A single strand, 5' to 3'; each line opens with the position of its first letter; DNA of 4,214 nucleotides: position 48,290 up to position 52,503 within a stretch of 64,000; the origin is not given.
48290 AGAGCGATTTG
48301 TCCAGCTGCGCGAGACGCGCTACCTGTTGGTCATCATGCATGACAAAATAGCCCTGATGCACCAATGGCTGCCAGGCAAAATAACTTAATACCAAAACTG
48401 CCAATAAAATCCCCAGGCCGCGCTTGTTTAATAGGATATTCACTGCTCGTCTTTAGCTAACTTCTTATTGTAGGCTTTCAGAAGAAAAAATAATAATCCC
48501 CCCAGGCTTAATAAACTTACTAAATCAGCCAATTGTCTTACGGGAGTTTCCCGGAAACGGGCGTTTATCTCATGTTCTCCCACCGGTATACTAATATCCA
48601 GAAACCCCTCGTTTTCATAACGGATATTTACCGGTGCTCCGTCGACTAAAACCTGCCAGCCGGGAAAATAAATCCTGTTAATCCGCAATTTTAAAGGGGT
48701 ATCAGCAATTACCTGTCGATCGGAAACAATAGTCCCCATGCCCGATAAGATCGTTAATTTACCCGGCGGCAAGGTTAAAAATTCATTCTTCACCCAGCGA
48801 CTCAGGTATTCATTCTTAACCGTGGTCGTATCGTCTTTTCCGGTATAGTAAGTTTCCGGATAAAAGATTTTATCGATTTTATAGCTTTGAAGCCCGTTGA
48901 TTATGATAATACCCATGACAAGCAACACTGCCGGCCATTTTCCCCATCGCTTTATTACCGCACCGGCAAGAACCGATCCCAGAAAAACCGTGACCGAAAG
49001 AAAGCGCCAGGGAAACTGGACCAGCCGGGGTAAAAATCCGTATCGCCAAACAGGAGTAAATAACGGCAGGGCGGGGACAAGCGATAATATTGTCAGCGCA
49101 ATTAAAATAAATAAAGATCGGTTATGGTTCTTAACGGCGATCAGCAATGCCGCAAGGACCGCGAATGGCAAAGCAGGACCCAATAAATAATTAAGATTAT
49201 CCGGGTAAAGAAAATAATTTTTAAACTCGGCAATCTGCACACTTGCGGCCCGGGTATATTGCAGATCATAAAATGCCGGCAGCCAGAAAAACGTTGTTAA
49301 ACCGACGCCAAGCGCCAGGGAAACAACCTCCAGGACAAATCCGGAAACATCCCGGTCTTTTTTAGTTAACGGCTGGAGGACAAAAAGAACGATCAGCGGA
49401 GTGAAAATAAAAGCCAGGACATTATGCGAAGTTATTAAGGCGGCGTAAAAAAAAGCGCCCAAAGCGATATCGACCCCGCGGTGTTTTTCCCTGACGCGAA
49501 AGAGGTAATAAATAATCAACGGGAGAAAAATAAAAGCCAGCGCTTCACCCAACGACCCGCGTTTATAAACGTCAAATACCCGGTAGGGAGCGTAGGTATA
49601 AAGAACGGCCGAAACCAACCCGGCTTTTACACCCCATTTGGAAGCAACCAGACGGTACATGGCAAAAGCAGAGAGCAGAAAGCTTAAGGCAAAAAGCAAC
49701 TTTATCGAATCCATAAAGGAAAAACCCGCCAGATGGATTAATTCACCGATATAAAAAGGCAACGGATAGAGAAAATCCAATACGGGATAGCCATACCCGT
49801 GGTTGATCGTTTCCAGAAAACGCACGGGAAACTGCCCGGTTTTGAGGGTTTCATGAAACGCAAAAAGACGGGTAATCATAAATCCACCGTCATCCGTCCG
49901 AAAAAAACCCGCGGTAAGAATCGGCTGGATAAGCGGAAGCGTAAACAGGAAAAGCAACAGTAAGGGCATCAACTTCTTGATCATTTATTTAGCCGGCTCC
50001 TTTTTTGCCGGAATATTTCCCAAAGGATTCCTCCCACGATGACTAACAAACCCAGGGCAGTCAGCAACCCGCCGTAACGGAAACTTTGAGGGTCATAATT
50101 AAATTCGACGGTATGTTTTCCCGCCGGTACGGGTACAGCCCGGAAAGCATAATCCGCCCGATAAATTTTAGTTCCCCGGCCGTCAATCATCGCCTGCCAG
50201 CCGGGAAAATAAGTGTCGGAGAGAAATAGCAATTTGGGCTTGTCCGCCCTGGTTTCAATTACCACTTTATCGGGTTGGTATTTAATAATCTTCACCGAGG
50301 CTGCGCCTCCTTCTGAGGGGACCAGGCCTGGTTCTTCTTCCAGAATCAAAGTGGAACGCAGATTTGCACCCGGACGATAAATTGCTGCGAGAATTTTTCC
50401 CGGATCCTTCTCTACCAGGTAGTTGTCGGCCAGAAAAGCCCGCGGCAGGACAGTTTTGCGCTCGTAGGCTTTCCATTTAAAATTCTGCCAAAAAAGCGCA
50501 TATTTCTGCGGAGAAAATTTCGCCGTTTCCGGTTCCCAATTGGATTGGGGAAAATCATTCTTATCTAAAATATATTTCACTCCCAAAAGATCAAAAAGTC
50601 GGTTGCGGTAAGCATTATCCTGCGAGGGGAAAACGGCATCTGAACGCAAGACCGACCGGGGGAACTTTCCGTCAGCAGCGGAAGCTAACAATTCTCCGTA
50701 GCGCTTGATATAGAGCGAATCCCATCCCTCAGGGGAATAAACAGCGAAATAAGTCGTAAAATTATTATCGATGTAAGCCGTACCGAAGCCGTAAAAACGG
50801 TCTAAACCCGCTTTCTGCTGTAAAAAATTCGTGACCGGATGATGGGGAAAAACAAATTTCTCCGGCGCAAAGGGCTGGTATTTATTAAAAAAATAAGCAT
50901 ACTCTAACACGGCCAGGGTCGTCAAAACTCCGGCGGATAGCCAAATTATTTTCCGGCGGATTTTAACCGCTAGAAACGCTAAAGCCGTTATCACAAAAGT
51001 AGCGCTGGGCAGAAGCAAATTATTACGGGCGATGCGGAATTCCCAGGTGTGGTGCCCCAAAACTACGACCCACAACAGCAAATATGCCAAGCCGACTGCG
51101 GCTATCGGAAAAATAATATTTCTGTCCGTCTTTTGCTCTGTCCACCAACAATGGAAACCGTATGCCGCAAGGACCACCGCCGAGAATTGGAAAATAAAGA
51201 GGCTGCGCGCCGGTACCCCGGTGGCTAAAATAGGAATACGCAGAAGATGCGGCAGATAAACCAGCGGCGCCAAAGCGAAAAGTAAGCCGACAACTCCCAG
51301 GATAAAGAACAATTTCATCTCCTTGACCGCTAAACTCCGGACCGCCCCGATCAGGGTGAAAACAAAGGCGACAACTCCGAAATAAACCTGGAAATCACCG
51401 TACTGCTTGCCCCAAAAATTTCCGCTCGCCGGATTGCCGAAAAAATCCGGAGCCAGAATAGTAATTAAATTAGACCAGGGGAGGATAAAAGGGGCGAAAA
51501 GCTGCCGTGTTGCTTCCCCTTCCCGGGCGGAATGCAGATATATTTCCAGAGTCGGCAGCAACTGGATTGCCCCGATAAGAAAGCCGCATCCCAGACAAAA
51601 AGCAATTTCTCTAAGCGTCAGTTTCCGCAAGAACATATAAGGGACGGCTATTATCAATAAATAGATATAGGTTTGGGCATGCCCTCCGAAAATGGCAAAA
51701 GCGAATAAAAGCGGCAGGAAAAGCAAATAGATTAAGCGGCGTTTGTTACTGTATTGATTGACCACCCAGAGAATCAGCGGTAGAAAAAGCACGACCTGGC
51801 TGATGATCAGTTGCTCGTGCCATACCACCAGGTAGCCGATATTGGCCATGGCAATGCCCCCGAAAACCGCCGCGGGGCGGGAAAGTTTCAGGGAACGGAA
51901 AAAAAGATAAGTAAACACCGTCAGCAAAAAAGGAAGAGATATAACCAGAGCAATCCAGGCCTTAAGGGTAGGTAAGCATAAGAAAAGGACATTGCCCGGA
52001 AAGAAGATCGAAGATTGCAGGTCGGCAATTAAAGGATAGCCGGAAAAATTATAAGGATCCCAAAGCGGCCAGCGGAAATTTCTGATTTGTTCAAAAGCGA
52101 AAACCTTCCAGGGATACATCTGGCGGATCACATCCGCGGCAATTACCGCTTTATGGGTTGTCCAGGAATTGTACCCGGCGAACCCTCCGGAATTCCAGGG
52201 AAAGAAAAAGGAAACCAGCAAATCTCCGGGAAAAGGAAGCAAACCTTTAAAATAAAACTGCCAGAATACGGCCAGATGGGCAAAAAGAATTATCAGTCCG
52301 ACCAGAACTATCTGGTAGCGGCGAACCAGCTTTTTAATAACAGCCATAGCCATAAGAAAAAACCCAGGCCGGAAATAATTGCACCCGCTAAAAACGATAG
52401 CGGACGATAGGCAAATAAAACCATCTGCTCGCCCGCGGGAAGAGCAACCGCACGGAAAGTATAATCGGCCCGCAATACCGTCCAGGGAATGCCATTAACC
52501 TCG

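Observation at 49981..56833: Three tandem YfhO-family paralogs are recent duplications, and one lacks the N-terminal helix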

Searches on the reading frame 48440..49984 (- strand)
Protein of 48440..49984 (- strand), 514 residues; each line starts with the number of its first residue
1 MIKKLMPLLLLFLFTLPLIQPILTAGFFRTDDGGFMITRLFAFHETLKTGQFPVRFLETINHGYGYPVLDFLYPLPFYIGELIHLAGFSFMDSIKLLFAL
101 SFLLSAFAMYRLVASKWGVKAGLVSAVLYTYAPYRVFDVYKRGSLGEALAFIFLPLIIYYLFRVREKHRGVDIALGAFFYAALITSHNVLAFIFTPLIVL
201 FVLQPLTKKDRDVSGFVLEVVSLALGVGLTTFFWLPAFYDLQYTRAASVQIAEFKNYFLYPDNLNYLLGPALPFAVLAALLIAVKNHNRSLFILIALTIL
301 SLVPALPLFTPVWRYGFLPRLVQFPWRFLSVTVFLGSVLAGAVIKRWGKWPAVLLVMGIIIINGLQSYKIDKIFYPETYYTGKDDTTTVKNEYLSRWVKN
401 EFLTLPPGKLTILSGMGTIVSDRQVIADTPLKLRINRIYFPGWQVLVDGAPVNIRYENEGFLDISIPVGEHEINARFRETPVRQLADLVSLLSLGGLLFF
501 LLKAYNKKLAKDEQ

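Call 8: search_protein_families(library=pfam, proteins=[window:48440-49984:-], max_evalue=0.01)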
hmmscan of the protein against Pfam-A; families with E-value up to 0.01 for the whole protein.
window:48440-49984:- (514 aa): 3 families
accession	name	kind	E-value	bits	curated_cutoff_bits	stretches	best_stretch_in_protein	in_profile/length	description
PF10131.15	PTPS_related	-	5.5e-13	48.7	26.4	1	73-378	4-315/621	6-pyruvoyl-tetrahydropterin synthase related domain; membrane protein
PF09586.16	YfhO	-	4.5e-09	35.7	28.5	1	439-478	785-824/835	Bacterial membrane protein YfhO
PF13231.12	PMT_2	-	4.8e-05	24.1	26.1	1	76-209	6-136/160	Dolichyl-phosphate-mannose-protein mannosyltransferase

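Call 69: search_protein_families(library=ncbifam, proteins=[window:48440-49984:-], max_evalue=0.01)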
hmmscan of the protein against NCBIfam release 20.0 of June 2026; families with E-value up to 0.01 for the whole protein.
window:48440-49984:- (514 aa): 3 families
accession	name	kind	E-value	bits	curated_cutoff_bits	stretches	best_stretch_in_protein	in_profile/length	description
NF047590.1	GlcsyltransPgfM2Strep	equivalog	1.7e-05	23.2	1500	0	439-495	816-871/884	glycosyltransferase PgfM2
NF047589.1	GlcsyltransPgfM1Strep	equivalog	0.00045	18.4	1400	1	438-499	889-949/955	glycosyltransferase PgfM1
NF053599.1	transp_MmpA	equivalog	0.0026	16.4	210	1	95-205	70-173/543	MmpA family trehalose lipid delivery protein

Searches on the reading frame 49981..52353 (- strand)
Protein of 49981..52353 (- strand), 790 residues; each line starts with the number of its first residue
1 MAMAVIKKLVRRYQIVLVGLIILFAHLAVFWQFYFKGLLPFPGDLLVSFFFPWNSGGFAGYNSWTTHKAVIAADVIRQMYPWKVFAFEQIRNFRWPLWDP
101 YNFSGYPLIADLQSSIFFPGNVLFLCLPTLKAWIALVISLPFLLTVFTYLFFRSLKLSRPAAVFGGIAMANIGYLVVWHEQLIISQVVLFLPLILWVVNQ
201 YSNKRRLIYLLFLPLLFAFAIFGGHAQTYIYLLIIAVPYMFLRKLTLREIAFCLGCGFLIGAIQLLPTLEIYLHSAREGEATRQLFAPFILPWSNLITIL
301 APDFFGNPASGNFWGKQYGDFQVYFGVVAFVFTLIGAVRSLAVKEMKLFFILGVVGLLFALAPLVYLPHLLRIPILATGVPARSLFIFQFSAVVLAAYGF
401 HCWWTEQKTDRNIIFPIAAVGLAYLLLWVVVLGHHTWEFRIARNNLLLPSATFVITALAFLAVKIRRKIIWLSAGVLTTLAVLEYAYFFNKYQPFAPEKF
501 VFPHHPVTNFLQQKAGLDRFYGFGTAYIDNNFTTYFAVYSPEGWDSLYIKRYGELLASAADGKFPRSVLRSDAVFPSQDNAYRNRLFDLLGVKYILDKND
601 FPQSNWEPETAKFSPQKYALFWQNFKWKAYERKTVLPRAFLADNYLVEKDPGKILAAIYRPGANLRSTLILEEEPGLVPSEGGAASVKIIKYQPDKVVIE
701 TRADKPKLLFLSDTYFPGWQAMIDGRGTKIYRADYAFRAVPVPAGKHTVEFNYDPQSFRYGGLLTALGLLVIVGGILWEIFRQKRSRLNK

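Call 8: search_protein_families(library=pfam, proteins=[window:49981-52353:-], max_evalue=0.01)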
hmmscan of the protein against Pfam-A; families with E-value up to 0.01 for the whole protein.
window:49981-52353:- (790 aa): 1 family
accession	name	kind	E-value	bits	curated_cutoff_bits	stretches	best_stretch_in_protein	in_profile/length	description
PF09586.16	YfhO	-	6.1e-26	91.5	28.5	2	686-765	755-835/835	Bacterial membrane protein YfhO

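Call 17: search_solved_structures(query=window:49981-52353:-, max_evalue=1)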
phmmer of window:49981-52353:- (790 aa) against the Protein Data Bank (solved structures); distinct sequences matched with E-value up to 1: 0.

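Call 48: predict_structure(alignment_id=A3)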
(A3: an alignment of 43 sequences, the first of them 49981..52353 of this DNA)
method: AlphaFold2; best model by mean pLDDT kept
length: 790 residues; sequences in the alignment: 43
mean_pLDDT: 92.5   pTM: 0.92
mean pLDDT of the five models: 92.5, 91.7, 90.1, 90.0, 89.3
residues with pLDDT >= 90: 625; 70-90: 142; 50-70: 21; < 50: 2
segments of 3 or more residues with pLDDT < 50: none
pLDDT, mean of each block of 10 residues (from residue 1): 70 85 96 96 90 85 68 84 94 93 84 89 96 97 98 97 98 92 95 99 96 98 95 98 98 98 94 82 84 96 90 86 96 95 95 97 93 85 96 98 80 90 98 94 95 97 90 95 95 91 93 94 90 93 91 96 91 89 95 95 92 93 95 96 96 96 93 88 91 95 96 94 97 97 97 96 98 95 72
secondary structure, 60 per line:
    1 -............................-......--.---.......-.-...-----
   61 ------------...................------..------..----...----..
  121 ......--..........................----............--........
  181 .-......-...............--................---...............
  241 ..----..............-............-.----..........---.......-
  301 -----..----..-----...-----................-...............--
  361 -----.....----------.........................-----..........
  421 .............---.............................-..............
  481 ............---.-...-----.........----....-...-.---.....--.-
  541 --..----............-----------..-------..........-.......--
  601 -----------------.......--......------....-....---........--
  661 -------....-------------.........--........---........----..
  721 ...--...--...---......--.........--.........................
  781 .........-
elements in order (helices of 4 or more, strands of 3 or more residues): H2-29 H31-36 H43-49 H73-91 H119-126 H129-154 H159-170 H173-181 H183-188 H190-204 H207-222 H226-242 H247-260 H262-273 H280-289 H293-299 H327-342 H344-358 H366-370 H381-405 H411-433 H437-465 H467-492 H506-514 E519-522 H532-536 H550-560 H581-590 E592-598 E618-624 E627-632 E639-642 E644-647 H651-658 E668-671 E685-693 E696-703 E707-714 E719-723 E726-728 E731-733 E737-742 E745-753 H756-789

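Call 69: search_protein_families(library=ncbifam, proteins=[window:49981-52353:-], max_evalue=0.01)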
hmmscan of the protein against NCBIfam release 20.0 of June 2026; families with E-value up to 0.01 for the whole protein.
window:49981-52353:- (790 aa): 2 families
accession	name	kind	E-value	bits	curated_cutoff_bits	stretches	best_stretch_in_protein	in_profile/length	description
NF047590.1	GlcsyltransPgfM2Strep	equivalog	2.3e-10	39.3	1500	1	706-773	807-874/884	glycosyltransferase PgfM2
NF047589.1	GlcsyltransPgfM1Strep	equivalog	6.9e-06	24.4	1400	1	703-773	878-948/955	glycosyltransferase PgfM1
